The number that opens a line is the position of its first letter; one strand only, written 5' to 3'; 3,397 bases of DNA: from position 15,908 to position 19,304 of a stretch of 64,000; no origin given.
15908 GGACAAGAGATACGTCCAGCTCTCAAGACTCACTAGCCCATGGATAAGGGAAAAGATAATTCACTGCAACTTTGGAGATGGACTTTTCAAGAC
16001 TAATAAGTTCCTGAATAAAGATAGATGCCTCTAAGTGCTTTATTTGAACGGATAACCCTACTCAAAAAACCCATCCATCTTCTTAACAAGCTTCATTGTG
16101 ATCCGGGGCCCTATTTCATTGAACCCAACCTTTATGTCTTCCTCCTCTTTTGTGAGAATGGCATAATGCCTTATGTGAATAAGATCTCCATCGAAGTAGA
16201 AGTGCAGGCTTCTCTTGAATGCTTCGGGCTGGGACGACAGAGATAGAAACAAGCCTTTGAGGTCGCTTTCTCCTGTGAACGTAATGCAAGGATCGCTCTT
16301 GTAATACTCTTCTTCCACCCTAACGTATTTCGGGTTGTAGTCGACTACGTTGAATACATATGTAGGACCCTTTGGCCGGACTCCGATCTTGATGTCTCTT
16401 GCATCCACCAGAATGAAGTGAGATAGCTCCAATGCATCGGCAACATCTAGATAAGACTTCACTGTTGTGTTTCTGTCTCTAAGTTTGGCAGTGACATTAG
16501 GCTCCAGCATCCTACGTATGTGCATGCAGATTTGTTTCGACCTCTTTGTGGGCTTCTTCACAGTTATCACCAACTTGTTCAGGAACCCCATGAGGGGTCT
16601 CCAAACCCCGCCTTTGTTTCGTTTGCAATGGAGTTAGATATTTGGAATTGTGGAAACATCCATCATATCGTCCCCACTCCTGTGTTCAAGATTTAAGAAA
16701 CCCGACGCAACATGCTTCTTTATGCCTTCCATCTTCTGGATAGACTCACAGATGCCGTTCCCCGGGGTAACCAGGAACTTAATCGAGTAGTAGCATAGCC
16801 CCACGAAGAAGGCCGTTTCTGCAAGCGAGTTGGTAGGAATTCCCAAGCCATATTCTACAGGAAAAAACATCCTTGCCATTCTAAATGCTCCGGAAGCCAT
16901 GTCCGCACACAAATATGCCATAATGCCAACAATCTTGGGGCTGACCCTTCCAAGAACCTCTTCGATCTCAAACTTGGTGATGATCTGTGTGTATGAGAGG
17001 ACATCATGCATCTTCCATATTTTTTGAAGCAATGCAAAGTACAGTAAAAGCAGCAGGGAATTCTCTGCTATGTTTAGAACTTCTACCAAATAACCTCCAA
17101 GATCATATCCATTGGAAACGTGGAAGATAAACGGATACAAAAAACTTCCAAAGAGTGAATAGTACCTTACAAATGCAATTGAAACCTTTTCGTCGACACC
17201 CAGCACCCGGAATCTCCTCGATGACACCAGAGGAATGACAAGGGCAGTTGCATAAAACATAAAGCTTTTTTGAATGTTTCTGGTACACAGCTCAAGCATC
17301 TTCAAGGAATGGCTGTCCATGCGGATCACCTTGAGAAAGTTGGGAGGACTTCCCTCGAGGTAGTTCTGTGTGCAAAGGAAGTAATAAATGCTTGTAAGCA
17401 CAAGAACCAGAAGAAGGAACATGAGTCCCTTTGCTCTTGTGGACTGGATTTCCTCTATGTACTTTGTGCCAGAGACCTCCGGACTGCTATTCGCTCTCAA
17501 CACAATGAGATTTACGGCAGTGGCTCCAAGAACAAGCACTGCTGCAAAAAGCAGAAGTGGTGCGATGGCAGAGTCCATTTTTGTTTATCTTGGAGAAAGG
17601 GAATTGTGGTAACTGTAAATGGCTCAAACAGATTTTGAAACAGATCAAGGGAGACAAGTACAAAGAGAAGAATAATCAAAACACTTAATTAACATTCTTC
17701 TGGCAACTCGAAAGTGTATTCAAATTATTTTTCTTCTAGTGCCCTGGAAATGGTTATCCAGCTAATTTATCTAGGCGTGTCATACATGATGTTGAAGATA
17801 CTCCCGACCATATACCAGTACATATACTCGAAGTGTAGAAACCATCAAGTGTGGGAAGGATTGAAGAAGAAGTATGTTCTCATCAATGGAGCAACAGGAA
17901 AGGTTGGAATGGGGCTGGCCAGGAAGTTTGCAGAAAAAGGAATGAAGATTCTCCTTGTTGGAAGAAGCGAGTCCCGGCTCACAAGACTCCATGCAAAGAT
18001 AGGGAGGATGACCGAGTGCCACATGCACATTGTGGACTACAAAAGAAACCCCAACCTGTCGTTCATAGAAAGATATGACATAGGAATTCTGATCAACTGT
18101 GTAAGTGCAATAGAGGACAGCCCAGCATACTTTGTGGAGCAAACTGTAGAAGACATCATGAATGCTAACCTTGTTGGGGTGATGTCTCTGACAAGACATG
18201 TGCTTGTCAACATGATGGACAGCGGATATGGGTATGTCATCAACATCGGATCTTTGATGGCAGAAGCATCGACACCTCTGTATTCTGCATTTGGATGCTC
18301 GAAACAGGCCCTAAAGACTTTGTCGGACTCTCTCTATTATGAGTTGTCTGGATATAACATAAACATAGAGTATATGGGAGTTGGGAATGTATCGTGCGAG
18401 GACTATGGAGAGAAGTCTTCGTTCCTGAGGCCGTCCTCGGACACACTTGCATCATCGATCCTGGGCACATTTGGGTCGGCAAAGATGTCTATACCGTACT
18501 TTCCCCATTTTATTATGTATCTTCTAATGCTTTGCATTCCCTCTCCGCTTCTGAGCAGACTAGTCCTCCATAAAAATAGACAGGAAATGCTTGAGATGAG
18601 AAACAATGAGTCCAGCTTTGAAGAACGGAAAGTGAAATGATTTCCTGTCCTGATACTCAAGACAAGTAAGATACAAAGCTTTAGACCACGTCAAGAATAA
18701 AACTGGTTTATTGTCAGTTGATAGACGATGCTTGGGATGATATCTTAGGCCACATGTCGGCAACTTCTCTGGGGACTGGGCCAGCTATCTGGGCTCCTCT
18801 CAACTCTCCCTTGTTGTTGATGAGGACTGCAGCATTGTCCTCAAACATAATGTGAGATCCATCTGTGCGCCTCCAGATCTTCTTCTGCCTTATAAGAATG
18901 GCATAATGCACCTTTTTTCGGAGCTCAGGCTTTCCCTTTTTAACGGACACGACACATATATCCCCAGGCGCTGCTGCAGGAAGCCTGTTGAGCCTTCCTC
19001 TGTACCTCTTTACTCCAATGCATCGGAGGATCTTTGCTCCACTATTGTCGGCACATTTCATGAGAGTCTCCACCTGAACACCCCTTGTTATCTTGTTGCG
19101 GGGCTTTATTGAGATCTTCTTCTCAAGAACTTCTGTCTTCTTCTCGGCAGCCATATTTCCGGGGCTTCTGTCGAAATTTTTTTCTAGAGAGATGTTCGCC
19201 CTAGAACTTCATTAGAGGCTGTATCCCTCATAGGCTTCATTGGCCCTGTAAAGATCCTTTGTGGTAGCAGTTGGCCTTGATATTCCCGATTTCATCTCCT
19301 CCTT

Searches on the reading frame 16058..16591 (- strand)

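Call 65: search_protein_families(library=pfam, proteins=[window:16058-16591:-], max_evalue=0.001)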
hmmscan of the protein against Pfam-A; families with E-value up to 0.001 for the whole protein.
window:16058-16591:- (177 aa): 1 family
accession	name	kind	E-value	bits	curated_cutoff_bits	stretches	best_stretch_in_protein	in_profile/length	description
PF04427.23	Brix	-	3.9e-16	60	28.2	1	12-170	2-193/193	Brix domain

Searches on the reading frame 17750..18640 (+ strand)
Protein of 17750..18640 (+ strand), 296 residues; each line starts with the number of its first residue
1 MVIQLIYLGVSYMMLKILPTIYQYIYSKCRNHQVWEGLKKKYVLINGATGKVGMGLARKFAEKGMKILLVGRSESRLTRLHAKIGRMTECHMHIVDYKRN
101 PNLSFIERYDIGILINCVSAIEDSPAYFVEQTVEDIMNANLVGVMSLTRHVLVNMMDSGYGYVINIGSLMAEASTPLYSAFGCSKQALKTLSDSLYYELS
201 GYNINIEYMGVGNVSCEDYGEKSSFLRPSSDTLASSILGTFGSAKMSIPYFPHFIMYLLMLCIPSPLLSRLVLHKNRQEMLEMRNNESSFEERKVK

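Call 65: search_protein_families(library=pfam, proteins=[window:17750-18640:+], max_evalue=0.001)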
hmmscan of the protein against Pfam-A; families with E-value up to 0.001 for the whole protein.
window:17750-18640:+ (296 aa): 3 families
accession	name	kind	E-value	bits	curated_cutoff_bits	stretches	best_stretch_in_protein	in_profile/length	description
PF00106.31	adh_short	-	2.7e-25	89.5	26.6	1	41-215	1-183/195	short chain dehydrogenase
PF13561.12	adh_short_C2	-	2.2e-12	47.5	27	1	52-206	8-168/236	Enoyl-(Acyl carrier protein) reductase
PF01370.27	Epimerase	-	0.00011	22.2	20.9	1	43-152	1-103/240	NAD dependent epimerase/dehydratase family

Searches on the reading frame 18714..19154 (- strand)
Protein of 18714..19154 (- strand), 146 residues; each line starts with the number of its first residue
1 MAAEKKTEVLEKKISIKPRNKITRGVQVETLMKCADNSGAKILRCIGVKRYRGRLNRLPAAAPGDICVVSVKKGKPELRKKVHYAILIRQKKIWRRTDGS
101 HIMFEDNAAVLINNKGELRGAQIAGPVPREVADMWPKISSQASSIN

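Call 65: search_protein_families(library=pfam, proteins=[window:18714-19154:-], max_evalue=0.001)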
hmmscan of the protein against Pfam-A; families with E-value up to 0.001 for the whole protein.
window:18714-19154:- (146 aa): 1 family
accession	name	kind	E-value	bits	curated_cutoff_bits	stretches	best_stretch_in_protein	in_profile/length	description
PF00238.24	Ribosomal_L14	-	2.7e-41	140.7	23.6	1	26-145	2-121/122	Ribosomal protein L14p/L23e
